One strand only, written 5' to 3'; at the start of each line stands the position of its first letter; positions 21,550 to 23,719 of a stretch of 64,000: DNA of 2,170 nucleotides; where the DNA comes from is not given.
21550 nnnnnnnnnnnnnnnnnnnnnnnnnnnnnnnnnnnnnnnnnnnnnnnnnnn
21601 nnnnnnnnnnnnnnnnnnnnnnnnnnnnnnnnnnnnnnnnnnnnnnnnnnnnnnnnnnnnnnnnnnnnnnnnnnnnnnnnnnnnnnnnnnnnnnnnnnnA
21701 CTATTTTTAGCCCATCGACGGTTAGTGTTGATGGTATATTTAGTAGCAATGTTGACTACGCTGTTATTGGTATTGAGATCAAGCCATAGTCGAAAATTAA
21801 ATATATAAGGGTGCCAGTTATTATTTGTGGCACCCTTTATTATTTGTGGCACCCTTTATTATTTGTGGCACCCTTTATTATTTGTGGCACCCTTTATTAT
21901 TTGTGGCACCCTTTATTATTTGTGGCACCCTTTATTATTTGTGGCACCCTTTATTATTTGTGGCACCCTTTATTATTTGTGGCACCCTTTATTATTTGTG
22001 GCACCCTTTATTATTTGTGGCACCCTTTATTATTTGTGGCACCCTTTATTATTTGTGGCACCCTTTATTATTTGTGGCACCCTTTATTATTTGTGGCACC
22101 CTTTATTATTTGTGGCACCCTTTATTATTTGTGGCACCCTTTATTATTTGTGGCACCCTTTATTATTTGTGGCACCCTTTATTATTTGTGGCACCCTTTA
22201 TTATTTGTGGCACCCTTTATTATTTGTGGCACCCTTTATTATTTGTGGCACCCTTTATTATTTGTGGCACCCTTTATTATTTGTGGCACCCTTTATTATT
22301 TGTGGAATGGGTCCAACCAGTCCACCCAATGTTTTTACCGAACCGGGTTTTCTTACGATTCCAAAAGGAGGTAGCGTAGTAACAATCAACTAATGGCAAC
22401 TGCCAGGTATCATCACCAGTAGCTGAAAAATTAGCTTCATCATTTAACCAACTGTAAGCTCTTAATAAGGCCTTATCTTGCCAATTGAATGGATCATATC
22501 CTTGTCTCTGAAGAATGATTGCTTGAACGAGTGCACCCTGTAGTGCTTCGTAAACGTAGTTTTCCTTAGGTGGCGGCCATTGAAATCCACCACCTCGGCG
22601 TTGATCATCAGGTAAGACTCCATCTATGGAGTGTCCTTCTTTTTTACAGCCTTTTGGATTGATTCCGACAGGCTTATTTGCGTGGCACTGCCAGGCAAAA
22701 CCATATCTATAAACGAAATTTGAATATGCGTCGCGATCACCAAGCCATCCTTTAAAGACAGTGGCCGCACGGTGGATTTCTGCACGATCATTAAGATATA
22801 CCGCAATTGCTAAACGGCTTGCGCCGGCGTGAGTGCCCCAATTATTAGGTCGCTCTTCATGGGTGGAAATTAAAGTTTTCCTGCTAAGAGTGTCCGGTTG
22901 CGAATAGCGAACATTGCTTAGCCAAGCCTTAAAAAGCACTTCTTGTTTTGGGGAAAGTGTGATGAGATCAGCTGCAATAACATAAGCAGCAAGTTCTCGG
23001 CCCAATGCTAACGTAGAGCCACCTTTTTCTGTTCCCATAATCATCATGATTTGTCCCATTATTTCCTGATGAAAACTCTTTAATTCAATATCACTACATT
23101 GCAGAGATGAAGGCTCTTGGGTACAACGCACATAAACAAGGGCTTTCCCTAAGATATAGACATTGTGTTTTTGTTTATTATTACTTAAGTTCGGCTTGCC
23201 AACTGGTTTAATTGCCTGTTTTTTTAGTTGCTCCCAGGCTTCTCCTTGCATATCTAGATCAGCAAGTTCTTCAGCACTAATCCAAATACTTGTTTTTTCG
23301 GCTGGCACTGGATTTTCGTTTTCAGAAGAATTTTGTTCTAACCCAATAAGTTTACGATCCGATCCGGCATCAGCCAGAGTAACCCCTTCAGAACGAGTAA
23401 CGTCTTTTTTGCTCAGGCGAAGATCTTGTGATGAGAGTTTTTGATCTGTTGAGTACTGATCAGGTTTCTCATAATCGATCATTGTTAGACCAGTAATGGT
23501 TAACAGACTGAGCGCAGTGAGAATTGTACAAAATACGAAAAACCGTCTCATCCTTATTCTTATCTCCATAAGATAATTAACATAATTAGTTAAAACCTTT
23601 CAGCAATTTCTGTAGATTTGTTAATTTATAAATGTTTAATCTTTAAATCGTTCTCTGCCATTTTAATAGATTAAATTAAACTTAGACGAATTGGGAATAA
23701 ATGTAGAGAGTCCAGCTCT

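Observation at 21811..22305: Perfect 19-bp x ~26 tandem array wedged between two convergent secreted-protein genes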

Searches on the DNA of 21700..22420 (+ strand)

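Call 40: search_rna_families(source=window, start=21700, end=22400, threshold=evalue, max_evalue=1)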
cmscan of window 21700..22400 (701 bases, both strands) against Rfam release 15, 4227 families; matches with E-value up to 1: 0.
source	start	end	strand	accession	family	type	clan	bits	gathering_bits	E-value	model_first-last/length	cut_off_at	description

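Call 42: search_dna_similar(query=window:21700-22420:+, collection=plasmids, mode=distant, max_rows=10)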
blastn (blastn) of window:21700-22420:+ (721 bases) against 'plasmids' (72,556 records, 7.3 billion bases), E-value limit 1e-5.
No match.
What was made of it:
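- On Iteron / partition-site array: There is no plasmid match (call 42).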

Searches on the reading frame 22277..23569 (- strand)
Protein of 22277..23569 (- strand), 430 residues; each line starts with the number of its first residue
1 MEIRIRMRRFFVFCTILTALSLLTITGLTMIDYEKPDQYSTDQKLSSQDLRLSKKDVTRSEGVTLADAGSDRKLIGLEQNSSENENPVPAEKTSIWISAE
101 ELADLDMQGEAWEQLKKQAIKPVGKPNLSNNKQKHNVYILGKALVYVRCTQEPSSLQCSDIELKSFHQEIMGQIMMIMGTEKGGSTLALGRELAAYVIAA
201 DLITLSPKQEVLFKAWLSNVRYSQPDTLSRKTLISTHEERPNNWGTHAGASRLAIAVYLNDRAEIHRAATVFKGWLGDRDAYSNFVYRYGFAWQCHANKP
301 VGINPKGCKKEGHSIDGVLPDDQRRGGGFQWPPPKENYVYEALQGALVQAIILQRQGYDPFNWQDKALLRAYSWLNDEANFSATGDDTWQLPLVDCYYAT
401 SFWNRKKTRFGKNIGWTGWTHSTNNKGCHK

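Call 8: find_encoding_contigs(protein=window:22277-23569:-, flank=10000, max_places=10)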
Protein window:22277-23569:- (430 aa): no gene with exactly this product is on record in the collection.

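Call 9: search_protein_families(library=pfam, proteins=[window:22277-23569:-])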
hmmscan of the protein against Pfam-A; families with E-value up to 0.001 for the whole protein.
window:22277-23569:- (430 aa): 1 family
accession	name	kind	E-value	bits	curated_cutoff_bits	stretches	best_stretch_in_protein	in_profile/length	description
PF05426.18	Alginate_lyase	-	3e-08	33.9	22.2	1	194-273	124-199/275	Alginate lyase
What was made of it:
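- Checked: The convergent 430-aa gene (22277-23569, minus strand; Pfam PF05426 Alginate_lyase, E = 3e-8, call 9) has its last 8 sense codons, its stop and 2 further nt inside the array (22277-22305).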

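Call 11: find_homologous_proteins(query=window:22277-23569:-)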
Query window:22277-23569:- (430 aa): 3600 proteins with E <= 0.001 among 8000 candidates; the best 120 are listed.
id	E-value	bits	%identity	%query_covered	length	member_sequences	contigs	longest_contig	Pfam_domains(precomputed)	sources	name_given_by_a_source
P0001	3.3e-298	1007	100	100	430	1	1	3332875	PF05426.19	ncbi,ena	-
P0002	4.4e-183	627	65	97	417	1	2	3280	PF05426.19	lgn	-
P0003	1.3e-175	603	69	85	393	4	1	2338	PF05426.19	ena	-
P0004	8.3e-173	593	61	97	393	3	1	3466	PF05426.19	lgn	-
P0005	9.2e-168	577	68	84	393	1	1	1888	PF05426.19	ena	-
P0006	1.1e-161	557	67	80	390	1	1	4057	PF05426.19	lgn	-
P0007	5.7e-148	512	66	76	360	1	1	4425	PF05426.19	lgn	-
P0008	1.1e-146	507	64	79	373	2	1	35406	PF05426.19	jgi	jgi:hypothetical protein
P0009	1.1e-143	497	61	83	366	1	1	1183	PF05426.19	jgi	jgi:hypothetical protein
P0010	7.7e-143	495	62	83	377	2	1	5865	PF05426.19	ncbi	ncbi:MAG TPA: alginate lyase family protein [Candidatus Tectomicrobia bacterium]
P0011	9.0e-142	491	62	77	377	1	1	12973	PF05426.19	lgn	-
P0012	3.3e-140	486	64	77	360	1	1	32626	PF05426.19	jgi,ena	-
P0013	6.8e-140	485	61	83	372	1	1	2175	PF05426.19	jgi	jgi:hypothetical protein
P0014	1.6e-139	484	61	79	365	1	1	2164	PF05426.19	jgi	jgi:hypothetical protein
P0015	3.2e-139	483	62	78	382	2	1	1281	PF05426.19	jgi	jgi:alginate lyase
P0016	3.4e-138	479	43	77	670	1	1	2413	PF22352.3,PF00801.27,PF05426.19,PF18911.7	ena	-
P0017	1.1e-136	474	60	79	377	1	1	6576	PF05426.19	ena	-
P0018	4.6e-136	472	60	78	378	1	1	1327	PF05426.19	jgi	jgi:hypothetical protein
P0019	1.0e-134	468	62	77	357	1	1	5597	PF05426.19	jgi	jgi:hypothetical protein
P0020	6.2e-133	462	60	77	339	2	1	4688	PF05426.19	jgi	jgi:hypothetical protein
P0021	9.0e-130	452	58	77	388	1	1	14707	PF05426.19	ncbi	-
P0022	4.5e-129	449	53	94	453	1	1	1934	PF05426.19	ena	-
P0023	4.8e-129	449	60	76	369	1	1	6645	PF05426.19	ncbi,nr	ncbi:MAG: alginate lyase family protein [Pseudomonadota bacterium]|nr:alginate lyase family protein 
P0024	1.1e-124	435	58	78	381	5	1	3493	PF05426.19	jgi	jgi:hypothetical protein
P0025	1.1e-122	428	58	76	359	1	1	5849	PF05426.19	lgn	-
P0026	1.3e-122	428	58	78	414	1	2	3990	PF05426.19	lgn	-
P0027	1.4e-121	425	58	77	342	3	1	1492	PF05426.19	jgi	jgi:hypothetical protein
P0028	1.5e-121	425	58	79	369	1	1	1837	PF05426.19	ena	-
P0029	2.2e-121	424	59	76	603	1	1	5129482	PF01833.31,PF24517.3,PF05426.19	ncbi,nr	ncbi:MAG: DNRLRE domain-containing protein [Acidobacteriota bacterium]|nr:MAG: DNRLRE domain-contain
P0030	2.5e-121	424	56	84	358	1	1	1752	PF05426.19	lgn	-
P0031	1.4e-120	421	56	80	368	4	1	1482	PF05426.19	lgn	-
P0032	3.1e-120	420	58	79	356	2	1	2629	PF05426.19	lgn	-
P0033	5.1e-120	420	57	78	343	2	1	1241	PF05426.19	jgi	jgi:hypothetical protein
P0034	6.7e-120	419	57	79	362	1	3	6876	PF05426.19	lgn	-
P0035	7.1e-120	419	57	79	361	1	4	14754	PF05426.19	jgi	jgi:hypothetical protein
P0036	4.3e-119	416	57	79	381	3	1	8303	PF05426.19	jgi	jgi:hypothetical protein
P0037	5.1e-119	416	56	79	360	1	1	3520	PF05426.19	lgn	-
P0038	5.6e-119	416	57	76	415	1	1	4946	PF05426.19,PF05887.17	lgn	-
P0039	5.8e-119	416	57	78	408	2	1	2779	PF05426.19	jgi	-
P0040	1.4e-118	415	55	82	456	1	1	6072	PF13715.13,PF05426.19,PF13620.13,PF22904.4,PF17210.10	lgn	-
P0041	1.6e-118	415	60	76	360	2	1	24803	PF05426.19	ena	-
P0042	2.1e-118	414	56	78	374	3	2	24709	PF05426.19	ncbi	ncbi:MAG: alginate lyase family protein [Methylococcales bacterium]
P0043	2.5e-118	414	59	77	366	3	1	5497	PF05426.19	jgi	-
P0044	2.6e-118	414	58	79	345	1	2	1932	PF05426.19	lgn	-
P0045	4.4e-118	413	55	83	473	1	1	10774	PF05426.19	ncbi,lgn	-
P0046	5.4e-118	413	57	77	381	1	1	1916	PF05426.19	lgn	-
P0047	6.6e-118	413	56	78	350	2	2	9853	PF05426.19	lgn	-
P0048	2.0e-117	411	57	77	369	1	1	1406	PF05426.19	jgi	-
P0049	3.8e-117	410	54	80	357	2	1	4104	PF05426.19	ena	-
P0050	4.2e-117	410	56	82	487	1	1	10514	PF05426.19,PF13860.13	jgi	jgi:hypothetical protein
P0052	5.8e-117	409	59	77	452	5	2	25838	PF18962.8,PF05426.19,PF13860.13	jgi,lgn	-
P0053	7.7e-117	409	56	77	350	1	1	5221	PF05426.19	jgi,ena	-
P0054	8.8e-117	409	57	77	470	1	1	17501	PF13715.13,PF05426.19,PF13620.13,PF22904.4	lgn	-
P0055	2.4e-116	407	55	78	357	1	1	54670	PF05426.19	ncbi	ncbi:MAG: alginate lyase family protein [Acidobacteriota bacterium]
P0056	3.7e-116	407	56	81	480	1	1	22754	PF05426.19,PF13860.13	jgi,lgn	jgi:hypothetical protein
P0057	6.6e-116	406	54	78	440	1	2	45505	PF05426.19,PF13620.13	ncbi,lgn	-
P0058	6.6e-116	406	57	76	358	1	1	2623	PF05426.19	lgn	-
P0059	6.6e-116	406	54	87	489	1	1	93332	PF05426.19,PF13860.13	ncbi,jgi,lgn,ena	-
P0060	9.5e-116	405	57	77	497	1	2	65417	PF05426.19,PF13860.13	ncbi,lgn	-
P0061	9.5e-116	405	56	78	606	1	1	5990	PF14054.12,PF13715.13,PF14686.13,PF08308.18,PF17802.8,PF05426.19,PF23193.2,PF13620.13,PF09430.17,PF22904.4,PF17210.10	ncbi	ncbi:MAG: carboxypeptidase regulatory-like domain-containing protein [bacterium]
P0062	1.0e-115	405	56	78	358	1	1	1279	PF05426.19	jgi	jgi:hypothetical protein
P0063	1.6e-115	405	57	79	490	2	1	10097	PF18962.8,PF05426.19,PF13860.13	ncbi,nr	ncbi:alginate lyase family protein [candidate division KSB1 bacterium]|nr:alginate lyase family prot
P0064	1.7e-115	405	56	79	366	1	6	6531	PF05426.19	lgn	-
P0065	3.4e-115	404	57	77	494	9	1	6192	PF05426.19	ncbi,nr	ncbi:MAG: alginate lyase family protein [Anaerolineae bacterium]|nr:alginate lyase family protein [A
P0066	3.5e-115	404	56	77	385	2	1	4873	PF05426.19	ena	-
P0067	3.7e-115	404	58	77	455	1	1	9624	PF13715.13,PF05426.19,PF13620.13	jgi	-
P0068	4.1e-115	403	54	83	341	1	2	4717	PF05426.19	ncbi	-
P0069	4.2e-115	403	58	77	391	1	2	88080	PF05426.19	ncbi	-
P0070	4.5e-115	403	57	77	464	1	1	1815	PF05426.19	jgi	-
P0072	4.6e-115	403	57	76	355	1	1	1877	PF05426.19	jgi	jgi:hypothetical protein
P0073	4.7e-115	403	56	79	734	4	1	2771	PF13632.13,PF13506.14,PF13641.13,PF05426.19,PF00535.33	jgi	jgi:cellulose synthase/poly-beta-1,6-N-acetylglucosamine synthase-like glycosyltransferase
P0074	6.1e-115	403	56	77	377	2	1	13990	PF05426.19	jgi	jgi:hypothetical protein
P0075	1.1e-114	402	56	78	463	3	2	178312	PF05426.19,PF13860.13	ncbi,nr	ncbi:MAG: alginate lyase family protein [candidate division KSB1 bacterium]|nr:alginate lyase family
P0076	1.3e-114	402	53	80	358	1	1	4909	PF05426.19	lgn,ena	-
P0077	1.8e-114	401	56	78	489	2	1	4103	PF05426.19,PF13860.13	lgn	-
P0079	2.0e-114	401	54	82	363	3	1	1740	PF05426.19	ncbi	-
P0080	2.2e-114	401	53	84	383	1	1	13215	PF05426.19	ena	-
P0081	2.3e-114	401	55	77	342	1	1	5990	PF05426.19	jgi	jgi:hypothetical protein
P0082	3.4e-114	400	58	77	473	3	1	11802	PF05426.19,PF13860.13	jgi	jgi:hypothetical protein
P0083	3.5e-114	400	55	77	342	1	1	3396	PF05426.19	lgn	-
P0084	3.7e-114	400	57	77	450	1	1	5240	PF13715.13,PF05426.19,PF13620.13,PF22904.4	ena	-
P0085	3.7e-114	400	56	78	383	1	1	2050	PF05426.19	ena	-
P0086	4.3e-114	400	56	78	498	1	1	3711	PF05426.19,PF13860.13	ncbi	ncbi:MAG: alginate lyase family protein [bacterium]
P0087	4.6e-114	400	54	80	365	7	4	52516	PF05426.19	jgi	jgi:hypothetical protein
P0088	5.2e-114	400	57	77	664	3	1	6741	PF22352.3,PF01833.31,PF05426.19,PF05345.19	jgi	jgi:hypothetical protein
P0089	1.3e-113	398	56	77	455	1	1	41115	PF13715.13,PF14686.13,PF05426.19,PF13620.13,PF22904.4,PF17210.10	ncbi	-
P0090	1.4e-113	398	55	79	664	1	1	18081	PF22352.3,PF01833.31,PF05426.19,PF05345.19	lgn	-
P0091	1.6e-113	398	54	78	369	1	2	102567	PF05426.19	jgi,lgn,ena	-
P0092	1.6e-113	398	54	82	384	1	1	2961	PF05426.19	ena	-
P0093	1.8e-113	398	55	78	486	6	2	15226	PF05426.19,PF13860.13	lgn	-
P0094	2.0e-113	398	56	77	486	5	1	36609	PF05426.19,PF13860.13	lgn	-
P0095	2.1e-113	398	56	77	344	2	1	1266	PF05426.19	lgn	-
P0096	2.2e-113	398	55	80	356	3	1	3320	PF05426.19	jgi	-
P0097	4.7e-113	397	53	81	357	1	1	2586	PF05426.19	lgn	-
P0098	1.0e-112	395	52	81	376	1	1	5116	PF05426.19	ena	-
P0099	1.1e-112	395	56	78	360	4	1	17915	PF05426.19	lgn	-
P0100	1.5e-112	395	56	77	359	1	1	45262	PF05426.19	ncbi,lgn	-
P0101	1.6e-112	395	54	81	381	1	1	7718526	PF05426.19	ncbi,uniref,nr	ncbi:Alginate lyase [Planctomycetes bacterium Poly30]|uniref:Alginate lyase n=1 Tax=Saltatorellus fe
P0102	2.6e-112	394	57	76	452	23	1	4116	PF18962.8,PF05426.19,PF13860.13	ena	-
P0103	3.5e-112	394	56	78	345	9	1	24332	PF05426.19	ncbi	-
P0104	3.5e-112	394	54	80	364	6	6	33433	PF05426.19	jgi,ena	jgi:hypothetical protein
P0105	4.5e-112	393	55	78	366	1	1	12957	PF05426.19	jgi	jgi:hypothetical protein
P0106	4.6e-112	393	54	78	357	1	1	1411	PF05426.19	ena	-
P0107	5.5e-112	393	54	80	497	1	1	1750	PF05426.19,PF13860.13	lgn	-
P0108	8.4e-112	392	54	77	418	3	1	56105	PF05426.19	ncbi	-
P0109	8.4e-112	392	53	80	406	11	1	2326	PF05426.19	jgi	jgi:hypothetical protein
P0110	9.7e-112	392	55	78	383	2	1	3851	PF05426.19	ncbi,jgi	-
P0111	9.7e-112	392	55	77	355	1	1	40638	PF05426.19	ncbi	-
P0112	1.1e-111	392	55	78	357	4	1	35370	PF05426.19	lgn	-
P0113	1.1e-111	392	57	76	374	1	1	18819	PF05426.19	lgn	-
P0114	1.1e-111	392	57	76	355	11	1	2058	PF05426.19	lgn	-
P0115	1.1e-111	392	54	81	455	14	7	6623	PF13715.13,PF05426.19,PF13620.13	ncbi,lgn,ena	-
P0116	1.7e-111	391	55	78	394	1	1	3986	PF05426.19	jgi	jgi:hypothetical protein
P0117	1.8e-111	391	56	78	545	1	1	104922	PF05426.19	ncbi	-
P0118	2.1e-111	391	54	76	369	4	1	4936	PF05426.19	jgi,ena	-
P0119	2.1e-111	391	56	76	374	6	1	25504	PF05426.19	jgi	jgi:hypothetical protein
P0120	2.9e-111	391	52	81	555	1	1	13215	PF13715.13,PF18962.8,PF05426.19,PF13860.13,PF13620.13,PF22904.4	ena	-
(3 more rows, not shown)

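Call 13: list_cluster_members(proteins=[P0001])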
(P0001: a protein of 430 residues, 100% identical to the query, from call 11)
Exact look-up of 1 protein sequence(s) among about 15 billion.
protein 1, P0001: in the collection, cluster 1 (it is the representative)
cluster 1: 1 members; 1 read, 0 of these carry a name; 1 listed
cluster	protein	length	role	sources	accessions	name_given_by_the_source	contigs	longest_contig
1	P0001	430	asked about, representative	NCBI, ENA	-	-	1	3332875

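Call 14: find_encoding_contigs(protein=P0001, flank=10000, max_places=10)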
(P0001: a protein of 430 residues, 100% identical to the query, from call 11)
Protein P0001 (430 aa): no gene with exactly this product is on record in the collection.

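Call 21: find_encoding_contigs(protein=P0002, flank=10000)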
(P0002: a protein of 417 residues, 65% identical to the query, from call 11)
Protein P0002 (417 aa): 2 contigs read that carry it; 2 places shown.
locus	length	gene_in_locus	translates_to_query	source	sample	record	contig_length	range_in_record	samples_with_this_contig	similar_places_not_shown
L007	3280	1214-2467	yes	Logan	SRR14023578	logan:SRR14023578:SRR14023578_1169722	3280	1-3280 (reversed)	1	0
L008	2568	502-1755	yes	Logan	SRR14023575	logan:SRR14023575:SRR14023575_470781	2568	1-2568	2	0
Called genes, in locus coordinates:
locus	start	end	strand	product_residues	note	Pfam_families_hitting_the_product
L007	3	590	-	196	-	?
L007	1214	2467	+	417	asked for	PF05426:Alginate_lyase (weak)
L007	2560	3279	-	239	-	?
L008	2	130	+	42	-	?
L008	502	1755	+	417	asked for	PF05426:Alginate_lyase (weak)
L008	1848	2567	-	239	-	?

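Call 22: find_encoding_contigs(protein=P0004, flank=10000)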
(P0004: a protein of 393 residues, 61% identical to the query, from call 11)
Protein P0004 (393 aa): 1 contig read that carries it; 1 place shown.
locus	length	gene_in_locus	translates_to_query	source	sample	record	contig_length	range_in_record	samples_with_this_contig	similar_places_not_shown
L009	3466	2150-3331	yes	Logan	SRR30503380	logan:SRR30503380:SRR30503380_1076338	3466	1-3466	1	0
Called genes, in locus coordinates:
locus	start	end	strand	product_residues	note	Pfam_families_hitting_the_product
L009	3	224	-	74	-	?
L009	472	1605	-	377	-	PF01636:APH, PF19974:TCAD9 (weak)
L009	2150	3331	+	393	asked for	PF05426:Alginate_lyase (faint)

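Call 33: find_encoding_contigs(protein=P0003, flank=10000)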
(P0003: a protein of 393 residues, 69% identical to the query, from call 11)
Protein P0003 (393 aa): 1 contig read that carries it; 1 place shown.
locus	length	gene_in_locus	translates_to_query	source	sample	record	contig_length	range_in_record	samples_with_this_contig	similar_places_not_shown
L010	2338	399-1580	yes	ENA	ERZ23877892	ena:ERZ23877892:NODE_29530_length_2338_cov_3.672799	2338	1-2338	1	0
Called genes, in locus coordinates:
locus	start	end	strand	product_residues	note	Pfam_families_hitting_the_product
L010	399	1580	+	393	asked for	PF05426:Alginate_lyase (faint)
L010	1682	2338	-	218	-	?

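Call 34: find_encoding_contigs(protein=P0006, flank=10000)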
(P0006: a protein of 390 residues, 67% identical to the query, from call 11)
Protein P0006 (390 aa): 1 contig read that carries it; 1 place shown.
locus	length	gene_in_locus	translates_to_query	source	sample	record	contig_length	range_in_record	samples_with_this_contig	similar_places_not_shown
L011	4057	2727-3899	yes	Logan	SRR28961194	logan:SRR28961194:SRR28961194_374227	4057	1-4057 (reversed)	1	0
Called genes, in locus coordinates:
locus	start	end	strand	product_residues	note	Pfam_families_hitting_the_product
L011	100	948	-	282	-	PF00685:Sulfotransfer_1, PF13469:Sulfotransfer_3 (faint)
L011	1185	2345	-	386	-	PF01636:APH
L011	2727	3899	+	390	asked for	PF05426:Alginate_lyase (faint)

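Call 35: find_encoding_contigs(protein=P0005, flank=10000)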
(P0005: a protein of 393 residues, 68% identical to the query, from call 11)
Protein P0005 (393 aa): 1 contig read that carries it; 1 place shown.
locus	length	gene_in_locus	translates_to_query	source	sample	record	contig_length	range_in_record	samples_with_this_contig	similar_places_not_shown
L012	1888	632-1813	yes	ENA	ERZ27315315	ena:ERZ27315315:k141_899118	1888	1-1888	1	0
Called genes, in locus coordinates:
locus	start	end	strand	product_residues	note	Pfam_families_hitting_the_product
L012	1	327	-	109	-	?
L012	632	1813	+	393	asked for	PF05426:Alginate_lyase (weak)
